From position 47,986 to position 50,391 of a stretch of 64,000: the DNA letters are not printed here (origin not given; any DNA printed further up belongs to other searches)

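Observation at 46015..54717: MarR - chemoreceptor - MtrB/PioB-like porin - multiheme cytochrome - monoheme cytochrome - CcsBA module: candidate porin-cytochrome electron conduit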

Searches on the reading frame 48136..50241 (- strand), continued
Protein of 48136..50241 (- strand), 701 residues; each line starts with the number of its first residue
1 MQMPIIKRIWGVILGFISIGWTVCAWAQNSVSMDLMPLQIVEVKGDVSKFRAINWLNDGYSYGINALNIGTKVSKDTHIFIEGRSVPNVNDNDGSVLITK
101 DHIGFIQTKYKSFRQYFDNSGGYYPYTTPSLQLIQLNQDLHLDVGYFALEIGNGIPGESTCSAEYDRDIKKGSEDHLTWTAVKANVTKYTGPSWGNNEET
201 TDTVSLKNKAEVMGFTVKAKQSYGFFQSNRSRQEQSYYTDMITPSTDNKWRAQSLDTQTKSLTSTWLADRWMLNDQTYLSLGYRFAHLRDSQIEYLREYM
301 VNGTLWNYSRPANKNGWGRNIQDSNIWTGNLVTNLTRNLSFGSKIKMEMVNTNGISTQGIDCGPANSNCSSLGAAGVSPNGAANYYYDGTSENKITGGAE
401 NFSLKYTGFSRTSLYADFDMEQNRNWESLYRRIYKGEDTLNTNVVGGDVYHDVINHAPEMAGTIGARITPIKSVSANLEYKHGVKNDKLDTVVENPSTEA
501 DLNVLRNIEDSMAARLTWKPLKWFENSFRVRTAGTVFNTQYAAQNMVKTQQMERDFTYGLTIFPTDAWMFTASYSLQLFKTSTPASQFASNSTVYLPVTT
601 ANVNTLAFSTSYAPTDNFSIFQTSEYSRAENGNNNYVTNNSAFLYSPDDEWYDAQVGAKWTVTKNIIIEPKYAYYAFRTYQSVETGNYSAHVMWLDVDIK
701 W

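Call 34: search_protein_families(library=pfam, alignment_id=A5, max_evalue=0.01)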
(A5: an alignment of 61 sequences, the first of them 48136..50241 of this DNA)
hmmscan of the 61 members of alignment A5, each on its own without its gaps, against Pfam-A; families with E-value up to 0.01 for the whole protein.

A. member 1, window:48136-50241:- (701 aa): 0 families

B. families by the number of members that match (of 61 scanned): 11 families
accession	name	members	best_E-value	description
PF07635.16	PSCyt1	37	2e-29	Planctomycete cytochrome C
PF13442.11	Cytochrome_CBB3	16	1.7e-05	Cytochrome C oxidase, cbb3-type, subunit III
PF22297.1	PccH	6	1.4e-05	PccH Cytochrome c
PF11854.14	MtrB_PioB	4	6.6e-05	Putative outer membrane beta-barrel porin, MtrB/PioB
PF13505.12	OMP_b-brl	2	8.5e-06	Outer membrane protein beta-barrel domain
PF00034.26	Cytochrom_C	2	0.0014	Cytochrome c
PF11845.13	Tll0287-like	1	0.00084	Tll0287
PF00593.30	TonB_dep_Rec_b-barrel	1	0.00094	TonB dependent receptor-like, beta-barrel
PF09699.15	Paired_CXXCH_1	1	0.0019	Doubled CXXCH motif (Paired_CXXCH_1)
PF11383.14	DUF3187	1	0.0075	Protein of unknown function (DUF3187)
PF10677.15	DUF2490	1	0.0076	Protein of unknown function (DUF2490)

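Call 36: find_encoding_contigs(protein=P0011, flank=8000, max_places=2)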
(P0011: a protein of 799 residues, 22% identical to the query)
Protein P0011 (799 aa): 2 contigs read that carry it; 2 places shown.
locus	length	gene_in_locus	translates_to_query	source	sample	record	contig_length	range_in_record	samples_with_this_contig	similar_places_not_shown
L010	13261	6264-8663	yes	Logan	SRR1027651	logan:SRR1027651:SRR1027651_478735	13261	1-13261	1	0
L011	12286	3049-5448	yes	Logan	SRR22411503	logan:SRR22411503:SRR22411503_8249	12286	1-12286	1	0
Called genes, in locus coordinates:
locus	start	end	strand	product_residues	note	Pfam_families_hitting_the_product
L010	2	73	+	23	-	?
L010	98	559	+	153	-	-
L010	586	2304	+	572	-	PF26514:DUF8173 (weak), PF06271:RDD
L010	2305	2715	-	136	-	-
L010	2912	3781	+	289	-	-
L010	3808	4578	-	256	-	-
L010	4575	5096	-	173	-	PF04542:Sigma70_r2, PF08281:Sigma70_r4_2, PF04545:Sigma70_r4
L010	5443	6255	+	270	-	PF22113:Mtrc-MtrF_II-IV_dom (faint), PF14522:Cytochrome_C7 (faint), PF14537:Cytochrom_c3_2 (faint), PF09699:Paired_CXXCH_1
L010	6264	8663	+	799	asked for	PF07635:PSCyt1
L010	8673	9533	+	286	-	PF17957:Big_7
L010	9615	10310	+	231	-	PF01725:Ham1p_like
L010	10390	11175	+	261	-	PF07963:N_methyl, PF07596:SBP_bac_10 (faint)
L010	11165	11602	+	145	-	-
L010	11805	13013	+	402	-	PF00160:Pro_isomerase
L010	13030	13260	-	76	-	?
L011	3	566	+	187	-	?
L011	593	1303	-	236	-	-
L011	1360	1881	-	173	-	PF04542:Sigma70_r2, PF08281:Sigma70_r4_2, PF04545:Sigma70_r4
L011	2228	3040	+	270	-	PF22113:Mtrc-MtrF_II-IV_dom (faint), PF14522:Cytochrome_C7 (faint), PF14537:Cytochrom_c3_2 (faint), PF09699:Paired_CXXCH_1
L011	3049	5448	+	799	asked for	PF07635:PSCyt1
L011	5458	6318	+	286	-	PF17957:Big_7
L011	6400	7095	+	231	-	PF01725:Ham1p_like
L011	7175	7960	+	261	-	PF07963:N_methyl, PF07596:SBP_bac_10 (faint)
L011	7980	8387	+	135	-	-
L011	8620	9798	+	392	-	PF00160:Pro_isomerase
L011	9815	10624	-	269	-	PF00459:Inositol_P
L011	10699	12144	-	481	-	PF02614:UxaC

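Call 39: search_solved_structures(query=A4, max_evalue=10, show_alignments=2)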
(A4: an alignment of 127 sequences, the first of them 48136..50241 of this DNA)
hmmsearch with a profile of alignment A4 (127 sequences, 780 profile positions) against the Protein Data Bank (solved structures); distinct sequences matched with E-value up to 10: 7.
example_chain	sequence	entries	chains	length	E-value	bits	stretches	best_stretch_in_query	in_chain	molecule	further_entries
5c2v_A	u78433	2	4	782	5.4e-05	24.7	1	20-54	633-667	HYDRAZINE SYNTHASE ALPHA SUBUNIT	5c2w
4rlr_A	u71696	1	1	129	0.003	19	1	30-59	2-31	Cytochrome c, 1 heme-binding site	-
9tz5_7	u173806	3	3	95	0.31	12.3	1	125-160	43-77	Large ribosomal subunit protein uL23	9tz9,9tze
4xxl_A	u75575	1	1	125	1.1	10.5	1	18-60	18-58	Cytochrome c class I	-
4q4j_A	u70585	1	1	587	2.8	9.1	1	286-335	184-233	ABC transporter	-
6qv0_A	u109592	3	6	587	2.8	9.1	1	286-335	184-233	ABC transporter, ATP-binding protein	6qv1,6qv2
3qf4_A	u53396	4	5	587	2.8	9.1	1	286-335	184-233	ABC transporter, ATP-binding protein | ABC transporter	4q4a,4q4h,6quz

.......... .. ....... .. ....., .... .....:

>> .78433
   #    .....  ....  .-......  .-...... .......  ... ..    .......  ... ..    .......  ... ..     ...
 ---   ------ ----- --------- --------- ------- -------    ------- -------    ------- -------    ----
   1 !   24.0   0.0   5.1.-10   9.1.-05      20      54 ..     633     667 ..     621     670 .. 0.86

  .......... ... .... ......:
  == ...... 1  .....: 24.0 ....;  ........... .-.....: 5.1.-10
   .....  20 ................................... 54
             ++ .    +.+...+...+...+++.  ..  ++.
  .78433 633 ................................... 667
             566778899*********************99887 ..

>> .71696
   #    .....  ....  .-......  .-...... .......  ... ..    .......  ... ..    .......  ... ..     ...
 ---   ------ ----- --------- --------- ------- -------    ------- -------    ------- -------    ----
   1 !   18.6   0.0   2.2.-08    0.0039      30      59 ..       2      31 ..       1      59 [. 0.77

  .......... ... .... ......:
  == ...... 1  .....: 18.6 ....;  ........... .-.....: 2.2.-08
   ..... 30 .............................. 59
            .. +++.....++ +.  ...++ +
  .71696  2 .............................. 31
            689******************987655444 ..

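Call 42: find_related_loci(query=A6, collection=genome_contigs, flank=6000)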
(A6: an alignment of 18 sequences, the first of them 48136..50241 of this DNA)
Query A6 (701 aa) in genome_contigs; peptide patterns used: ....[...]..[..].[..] (x = any residue, [..] = any of these).
37 stretches matched a pattern; 20 encode a relative of the query (tblastn E <= 1e-3); 20 distinct loci.
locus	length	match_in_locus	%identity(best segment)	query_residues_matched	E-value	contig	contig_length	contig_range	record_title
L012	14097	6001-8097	52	6-701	0e+0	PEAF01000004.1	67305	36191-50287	MAG: Candidatus Omnitrophota bacterium isolate MBPbin6 scaffold24, whole genome shotgun sequence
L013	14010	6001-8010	42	12-701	9e-163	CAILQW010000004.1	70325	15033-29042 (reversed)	MAG: Candidatus Omnitrophica bacterium isolate AM4_bin-704 genome assembly, contig: bin-704:04/67, whole genome shotgun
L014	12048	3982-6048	41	1-701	7e-162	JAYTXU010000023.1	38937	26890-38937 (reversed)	MAG: Candidatus Omnitrophota bacterium isolate GFS_5990 GFS_5990_22, whole genome shotgun sequence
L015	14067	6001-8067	40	1-701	2e-161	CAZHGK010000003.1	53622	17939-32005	MAG TPA_asm: uncultured Planctomycetales bacterium isolate SRP278252_co2_12 genome assembly, contig: NODE_1011_length_53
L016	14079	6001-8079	41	4-701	1e-158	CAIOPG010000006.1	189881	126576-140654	MAG: Candidatus Omnitrophica bacterium isolate Umea1p4_bin-199 genome assembly, contig: bin-199:06/20, whole genome shot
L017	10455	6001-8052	38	9-701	3e-147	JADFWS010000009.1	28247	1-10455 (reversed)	MAG: Candidatus Omnitrophota bacterium isolate nCal2bin1 nCal2_bin1_NODE_9_length_28247_cov_3.773163, whole genome shotg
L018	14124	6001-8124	36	12-701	9e-134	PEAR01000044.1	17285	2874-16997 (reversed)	MAG: Candidatus Omnitrophota bacterium isolate Cal1bin1 scaffold120, whole genome shotgun sequence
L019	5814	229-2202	36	27-701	3e-134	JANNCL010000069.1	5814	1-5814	MAG: Candidatus Omnitrophota bacterium isolate OTE_78_metabat_191 OTE_78_k141_3725230, whole genome shotgun sequence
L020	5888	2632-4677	35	5-701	6e-130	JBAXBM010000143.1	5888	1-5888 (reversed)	MAG: Candidatus Omnitrophota bacterium isolate ELA167 MAG167_143, whole genome shotgun sequence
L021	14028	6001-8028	35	1-701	1e-127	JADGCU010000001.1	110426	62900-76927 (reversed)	MAG: Candidatus Omnitrophota bacterium isolate nXXbin4 nXX_bin4_NODE_10_length_110426_cov_7.878501, whole genome shotgun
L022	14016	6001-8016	34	12-701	2e-125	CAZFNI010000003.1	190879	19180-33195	MAG TPA_asm: uncultured Planctomycetales bacterium isolate SRP342105_co1_465 genome assembly, contig: NODE_73_length_190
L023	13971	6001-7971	35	29-701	5e-124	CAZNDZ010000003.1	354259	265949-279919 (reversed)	MAG TPA_asm: uncultured Planctomycetales bacterium isolate SRP219642_co4_309 genome assembly, contig: NODE_10_length_354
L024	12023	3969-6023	30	1-701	6e-93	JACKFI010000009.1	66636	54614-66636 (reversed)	MAG: Candidatus Omnitrophota bacterium isolate HK-STAS-OMNI-1 HK-STAS-OMNI-1_9, whole genome shotgun sequence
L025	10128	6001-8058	31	1-701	2e-89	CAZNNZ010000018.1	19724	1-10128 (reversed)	MAG TPA_asm: uncultured Planctomycetales bacterium isolate SRP278252_co2_854 genome assembly, contig: NODE_5609_length_1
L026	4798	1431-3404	30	27-701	2e-83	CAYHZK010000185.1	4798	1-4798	MAG TPA_asm: uncultured Planctomycetales bacterium isolate ERP119705_co15_651 genome assembly, contig: NODE_24219_length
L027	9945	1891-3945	28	5-701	6e-74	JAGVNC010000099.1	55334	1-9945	MAG: Candidatus Omnitrophota bacterium isolate DeMMO3_17 c_000000020304, whole genome shotgun sequence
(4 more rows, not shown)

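Call 72: search_protein_families(library=ncbifam, proteins=[L001:12082-13596:+, L006:2323-3822:+, L006:1071-2300:+, L006:297-1067:+, L010:8673-9533:+], max_evalue=0.001)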
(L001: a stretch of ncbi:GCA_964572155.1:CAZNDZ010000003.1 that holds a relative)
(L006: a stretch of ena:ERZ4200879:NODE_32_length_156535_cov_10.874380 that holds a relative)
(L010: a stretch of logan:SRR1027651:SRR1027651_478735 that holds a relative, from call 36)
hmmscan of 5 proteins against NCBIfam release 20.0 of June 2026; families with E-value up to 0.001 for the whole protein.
L001:12082-13596:+ (504 aa): 2 families
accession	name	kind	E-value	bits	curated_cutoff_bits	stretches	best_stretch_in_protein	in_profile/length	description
TIGR03153.1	cytochr_NrfH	equivalog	3.3e-12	46.7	134.2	1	110-218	2-110/138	cytochrome c nitrite reductase small subunit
TIGR03508.1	decahem_SO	subfamily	0.00029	20.4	192.2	0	209-337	33-161/258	DmsE family decaheme c-type cytochrome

L006:2323-3822:+ (499 aa): 3 families
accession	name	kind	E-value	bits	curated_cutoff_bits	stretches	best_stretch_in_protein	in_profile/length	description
TIGR03153.1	cytochr_NrfH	equivalog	1.2e-13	51.4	134.2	1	109-213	4-109/138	cytochrome c nitrite reductase small subunit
TIGR02162.1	torC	equivalog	5.8e-05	22.5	478.2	1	95-192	7-109/387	pentaheme c-type cytochrome TorC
NF011606.0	PRK15032.1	equivalog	0.00067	18.9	455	1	96-187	9-104/390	pentaheme c-type cytochrome TorC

L006:1071-2300:+ (409 aa): 3 families
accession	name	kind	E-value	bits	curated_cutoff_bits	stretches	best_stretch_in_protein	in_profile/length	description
TIGR03148.1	cyt_nit_nrfD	equivalog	1.5e-10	40.9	347.6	1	24-350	6-312/316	cytochrome c nitrite reductase subunit NrfD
NF041784.1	mnquin_red_QrcD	equivalog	1.8e-08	34.1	570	1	174-362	176-370/408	menaquinone reductase integral membrane subunit QrcD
NF045798.1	DsrP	equivalog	4.7e-06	26.3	350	1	170-294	145-272/346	sulfate reduction electron transfer complex DsrMKJOP subunit DsrP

L006:297-1067:+ (256 aa): 61 families (the best 25 are shown)
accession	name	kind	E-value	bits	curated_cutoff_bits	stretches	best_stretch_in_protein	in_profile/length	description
NF011569.0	PRK14993.1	equivalog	2.1e-57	194.4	416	2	117-253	88-226/244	tetrathionate reductase subunit TtrB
NF045797.1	DsrO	equivalog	6.4e-55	186.1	200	2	114-249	88-234/235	sulfate reduction electron transfer complex DsrMKJOP subunit DsrO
TIGR03149.1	cyt_nit_nrfC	equivalog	1.5e-45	155.2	377.6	2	123-250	88-217/225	cytochrome c nitrite reductase Fe-S protein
NF041715.1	arsenate_red_ArrB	equivalog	2.1e-40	138.7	450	2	183-249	159-225/233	arsenate respiratory reductase iron-sulfur subunit ArrB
TIGR03478.1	DMSO_red_II_bet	subfamily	4.8e-38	130.9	480.7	1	120-249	122-253/321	DMSO reductase family type II enzyme, iron-sulfur subunit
NF042979.1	EthbenzDh_ebdB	equivalog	2.1e-34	118.9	740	1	122-249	146-275/354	ethylbenzene dehydrogenase subunit beta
TIGR02951.1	DMSO_dmsB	equivalog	3.9e-31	108.3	214.1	1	46-218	3-154/161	DMSO/selenate family reductase complex B subunit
NF041782.1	mnquin_red_QrcC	equivalog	5e-31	108.2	400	2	121-179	57-119/239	menaquinone reductase iron-sulfur cluster-binding subunit QrcC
NF008134.0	PRK10882.1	equivalog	7.1e-31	107.5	263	1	3-219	2-210/329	hydrogenase 2 operon protein HybA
TIGR01582.1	FDH-beta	equivalog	1.1e-24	87.1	334.7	1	43-224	20-189/283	formate dehydrogenase subunit beta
NF007382.0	PRK09898.1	equivalog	1.2e-24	87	213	1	3-218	13-204/208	ferredoxin-like protein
TIGR01660.1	narH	equivalog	2.6e-24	85.5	524.05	1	123-232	177-287/492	nitrate reductase subunit beta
NF045715.1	sulf_resp_HmcB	equivalog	8.7e-24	84.2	420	1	5-219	2-200/307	sulfate respiration complex iron-sulfur protein HmcB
NF038355.1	FDH3_beta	equivalog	8.2e-21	74.8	240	1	128-183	53-108/180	formate dehydrogenase FDH3 subunit beta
NF007658.0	PRK10330.1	equivalog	5.9e-15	55.2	260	1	127-211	56-151/181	electron transport protein HydN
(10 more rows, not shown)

L010:8673-9533:+ (286 aa): 3 families
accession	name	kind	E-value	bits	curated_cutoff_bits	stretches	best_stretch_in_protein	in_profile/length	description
TIGR03102.1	halo_cynanin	subfamily_domain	4.1e-07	30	93.8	1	31-100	35-103/115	halocyanin domain-containing protein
TIGR02656.1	cyanin_plasto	equivalog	1.7e-06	28.3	87.85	1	32-101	11-88/99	plastocyanin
TIGR02657.1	amicyanin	equivalog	2.5e-05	24.6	110.2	1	33-102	6-75/83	amicyanin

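Call 80: list_cluster_members(proteins=[P0024, P0034, P0035, P0037, P0046, P0048, P0058, P0069, P0100, P0111])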
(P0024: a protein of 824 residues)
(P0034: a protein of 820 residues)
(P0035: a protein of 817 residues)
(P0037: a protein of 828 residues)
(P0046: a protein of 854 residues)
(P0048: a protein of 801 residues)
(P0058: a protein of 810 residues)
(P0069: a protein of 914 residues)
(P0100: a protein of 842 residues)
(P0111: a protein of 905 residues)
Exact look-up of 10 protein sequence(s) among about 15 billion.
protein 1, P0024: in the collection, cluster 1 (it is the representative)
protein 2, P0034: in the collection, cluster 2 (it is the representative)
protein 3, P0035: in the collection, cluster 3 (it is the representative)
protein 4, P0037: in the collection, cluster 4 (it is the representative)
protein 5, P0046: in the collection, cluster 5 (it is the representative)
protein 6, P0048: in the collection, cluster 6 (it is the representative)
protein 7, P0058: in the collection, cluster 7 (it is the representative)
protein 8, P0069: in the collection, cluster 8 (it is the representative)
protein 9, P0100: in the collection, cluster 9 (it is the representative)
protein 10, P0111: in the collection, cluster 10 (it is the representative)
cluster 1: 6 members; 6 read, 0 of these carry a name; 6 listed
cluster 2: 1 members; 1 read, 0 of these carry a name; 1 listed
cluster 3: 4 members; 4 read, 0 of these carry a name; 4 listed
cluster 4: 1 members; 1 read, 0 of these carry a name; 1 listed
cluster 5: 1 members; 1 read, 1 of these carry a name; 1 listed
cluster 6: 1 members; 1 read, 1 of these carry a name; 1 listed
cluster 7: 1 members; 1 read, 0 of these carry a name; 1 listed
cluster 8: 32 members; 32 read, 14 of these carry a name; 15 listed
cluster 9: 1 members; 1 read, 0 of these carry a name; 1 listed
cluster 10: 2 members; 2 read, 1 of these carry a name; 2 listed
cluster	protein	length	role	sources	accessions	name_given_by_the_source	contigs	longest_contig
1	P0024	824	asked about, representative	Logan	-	-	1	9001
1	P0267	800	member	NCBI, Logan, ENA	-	-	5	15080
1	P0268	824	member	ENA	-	-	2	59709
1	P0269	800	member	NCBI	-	-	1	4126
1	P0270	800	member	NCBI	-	-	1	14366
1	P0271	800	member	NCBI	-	-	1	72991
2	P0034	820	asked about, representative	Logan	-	-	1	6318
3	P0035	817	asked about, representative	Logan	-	-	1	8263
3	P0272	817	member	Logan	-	-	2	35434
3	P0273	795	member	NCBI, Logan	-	-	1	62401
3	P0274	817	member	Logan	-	-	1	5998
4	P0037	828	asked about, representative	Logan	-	-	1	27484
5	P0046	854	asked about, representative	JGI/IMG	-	mono/diheme cytochrome c family protein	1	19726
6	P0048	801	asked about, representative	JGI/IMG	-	mono/diheme cytochrome c family protein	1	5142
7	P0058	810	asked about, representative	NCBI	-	-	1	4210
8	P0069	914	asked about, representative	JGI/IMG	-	mono/diheme cytochrome c family protein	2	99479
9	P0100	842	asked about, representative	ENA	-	-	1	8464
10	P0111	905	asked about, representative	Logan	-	-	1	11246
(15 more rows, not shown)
